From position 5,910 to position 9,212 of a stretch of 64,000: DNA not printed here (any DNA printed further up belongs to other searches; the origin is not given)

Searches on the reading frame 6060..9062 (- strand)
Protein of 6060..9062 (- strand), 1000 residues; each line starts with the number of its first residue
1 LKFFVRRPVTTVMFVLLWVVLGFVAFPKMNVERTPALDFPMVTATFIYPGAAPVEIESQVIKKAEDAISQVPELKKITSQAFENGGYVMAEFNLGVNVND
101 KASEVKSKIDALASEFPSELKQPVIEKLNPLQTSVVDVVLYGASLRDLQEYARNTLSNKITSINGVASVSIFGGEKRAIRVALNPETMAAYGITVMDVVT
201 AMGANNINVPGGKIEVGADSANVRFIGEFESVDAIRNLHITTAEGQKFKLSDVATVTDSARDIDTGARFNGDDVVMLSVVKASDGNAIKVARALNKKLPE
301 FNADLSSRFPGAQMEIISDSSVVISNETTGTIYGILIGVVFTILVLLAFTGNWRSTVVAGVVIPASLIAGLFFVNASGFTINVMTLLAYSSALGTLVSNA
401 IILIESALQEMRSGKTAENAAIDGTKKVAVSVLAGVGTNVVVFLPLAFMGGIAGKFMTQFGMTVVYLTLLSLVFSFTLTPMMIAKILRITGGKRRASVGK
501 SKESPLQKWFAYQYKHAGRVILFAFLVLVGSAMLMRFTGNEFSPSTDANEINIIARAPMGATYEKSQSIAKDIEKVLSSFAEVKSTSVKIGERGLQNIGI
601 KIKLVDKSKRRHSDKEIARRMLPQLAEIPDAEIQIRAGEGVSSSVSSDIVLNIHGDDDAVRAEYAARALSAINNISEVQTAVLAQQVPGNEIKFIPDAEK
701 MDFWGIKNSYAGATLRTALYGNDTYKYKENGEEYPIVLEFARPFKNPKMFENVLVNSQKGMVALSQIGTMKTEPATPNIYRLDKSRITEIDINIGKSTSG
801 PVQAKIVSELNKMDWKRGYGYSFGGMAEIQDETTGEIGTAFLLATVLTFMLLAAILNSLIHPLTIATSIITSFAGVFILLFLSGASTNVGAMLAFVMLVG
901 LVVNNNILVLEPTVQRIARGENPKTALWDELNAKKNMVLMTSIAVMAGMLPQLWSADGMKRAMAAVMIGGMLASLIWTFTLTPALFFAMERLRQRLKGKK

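Call 35: list_cluster_members(proteins=[window:6060-9062:-, window:27550-30024:+, window:48123-49742:-, window:23312-25096:+, window:12071-12784:+, window:13417-14118:+])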
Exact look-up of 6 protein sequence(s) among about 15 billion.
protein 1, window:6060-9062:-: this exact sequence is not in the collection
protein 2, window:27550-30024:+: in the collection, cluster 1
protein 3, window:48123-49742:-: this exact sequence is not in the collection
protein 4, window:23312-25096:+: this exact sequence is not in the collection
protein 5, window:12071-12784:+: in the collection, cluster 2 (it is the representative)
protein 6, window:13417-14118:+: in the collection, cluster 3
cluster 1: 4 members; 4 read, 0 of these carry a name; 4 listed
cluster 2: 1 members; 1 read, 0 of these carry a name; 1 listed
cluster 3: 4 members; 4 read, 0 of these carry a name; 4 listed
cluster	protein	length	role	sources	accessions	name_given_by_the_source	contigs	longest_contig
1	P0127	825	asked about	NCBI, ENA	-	-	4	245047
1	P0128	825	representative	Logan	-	-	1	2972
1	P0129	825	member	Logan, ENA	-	-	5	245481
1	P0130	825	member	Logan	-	-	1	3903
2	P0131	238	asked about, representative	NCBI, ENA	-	-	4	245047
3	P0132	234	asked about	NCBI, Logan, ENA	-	-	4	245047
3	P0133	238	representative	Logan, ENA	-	-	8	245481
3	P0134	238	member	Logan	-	-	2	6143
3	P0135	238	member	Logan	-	-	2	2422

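Call 41: find_encoding_contigs(protein=P0133, flank=1500, max_places=10)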
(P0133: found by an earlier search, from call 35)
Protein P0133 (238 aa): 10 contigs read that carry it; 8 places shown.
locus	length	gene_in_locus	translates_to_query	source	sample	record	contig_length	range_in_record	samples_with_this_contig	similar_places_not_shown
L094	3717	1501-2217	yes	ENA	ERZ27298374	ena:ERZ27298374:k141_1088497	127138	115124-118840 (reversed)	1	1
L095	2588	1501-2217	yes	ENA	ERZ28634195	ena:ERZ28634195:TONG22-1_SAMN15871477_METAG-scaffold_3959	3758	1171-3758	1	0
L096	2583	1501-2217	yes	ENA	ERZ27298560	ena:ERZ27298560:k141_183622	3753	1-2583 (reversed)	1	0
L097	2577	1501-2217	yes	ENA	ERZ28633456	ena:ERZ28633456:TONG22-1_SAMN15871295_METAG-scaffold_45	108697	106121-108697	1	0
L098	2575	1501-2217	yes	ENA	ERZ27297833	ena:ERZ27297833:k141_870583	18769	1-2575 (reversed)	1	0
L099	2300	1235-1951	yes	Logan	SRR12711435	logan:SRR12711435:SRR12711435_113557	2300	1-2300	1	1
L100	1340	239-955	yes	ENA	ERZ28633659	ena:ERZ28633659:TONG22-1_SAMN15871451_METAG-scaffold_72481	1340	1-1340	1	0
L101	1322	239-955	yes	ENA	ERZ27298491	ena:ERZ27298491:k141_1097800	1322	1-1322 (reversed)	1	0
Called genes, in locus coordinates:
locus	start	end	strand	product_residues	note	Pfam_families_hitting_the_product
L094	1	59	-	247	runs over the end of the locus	PF08378:NERD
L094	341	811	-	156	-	PF13420:Acetyltransf_4 (weak), PF00583:Acetyltransf_1, PF13673:Acetyltransf_10, PF13508:Acetyltransf_7, PF08445:FR47 (weak)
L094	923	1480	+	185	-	PF14437:MafB19-deam, PF00383:dCMP_cyt_deam_1, PF14439:Bd3614-deam (weak)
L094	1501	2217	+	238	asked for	-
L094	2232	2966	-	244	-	PF00106:adh_short, PF08659:KR, PF23441:SDR, PF13561:adh_short_C2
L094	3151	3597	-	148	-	-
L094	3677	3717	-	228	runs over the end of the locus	-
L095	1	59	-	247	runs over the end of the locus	PF08378:NERD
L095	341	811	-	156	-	PF13420:Acetyltransf_4 (weak), PF00583:Acetyltransf_1, PF13673:Acetyltransf_10, PF13508:Acetyltransf_7, PF08445:FR47 (weak)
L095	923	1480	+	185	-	PF14437:MafB19-deam, PF00383:dCMP_cyt_deam_1, PF14439:Bd3614-deam (weak)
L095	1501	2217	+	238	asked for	-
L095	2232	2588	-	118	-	?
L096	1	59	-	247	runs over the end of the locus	PF08378:NERD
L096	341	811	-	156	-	PF13420:Acetyltransf_4 (weak), PF00583:Acetyltransf_1, PF13673:Acetyltransf_10, PF13508:Acetyltransf_7, PF08445:FR47 (weak)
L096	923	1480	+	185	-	PF14437:MafB19-deam, PF00383:dCMP_cyt_deam_1, PF14439:Bd3614-deam (weak)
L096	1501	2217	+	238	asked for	-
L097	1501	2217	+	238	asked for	-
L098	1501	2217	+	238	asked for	-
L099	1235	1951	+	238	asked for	-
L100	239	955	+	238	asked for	-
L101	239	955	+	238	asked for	-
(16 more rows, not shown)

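Call 42: find_encoding_contigs(protein=P0135, flank=1500, max_places=10)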
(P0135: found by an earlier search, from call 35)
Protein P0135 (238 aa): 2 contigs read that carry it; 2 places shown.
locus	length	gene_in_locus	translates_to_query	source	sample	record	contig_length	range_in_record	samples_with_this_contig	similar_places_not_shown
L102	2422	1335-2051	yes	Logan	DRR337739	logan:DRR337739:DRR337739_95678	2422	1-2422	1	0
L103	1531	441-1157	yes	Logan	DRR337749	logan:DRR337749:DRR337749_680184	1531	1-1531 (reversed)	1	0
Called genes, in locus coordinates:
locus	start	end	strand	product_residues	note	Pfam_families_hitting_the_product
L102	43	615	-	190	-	PF02230:Abhydrolase_2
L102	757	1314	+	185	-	PF14437:MafB19-deam, PF00383:dCMP_cyt_deam_1, PF14439:Bd3614-deam (weak)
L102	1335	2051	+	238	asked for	-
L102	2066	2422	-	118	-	?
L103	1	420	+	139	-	?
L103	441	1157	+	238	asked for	-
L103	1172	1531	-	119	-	?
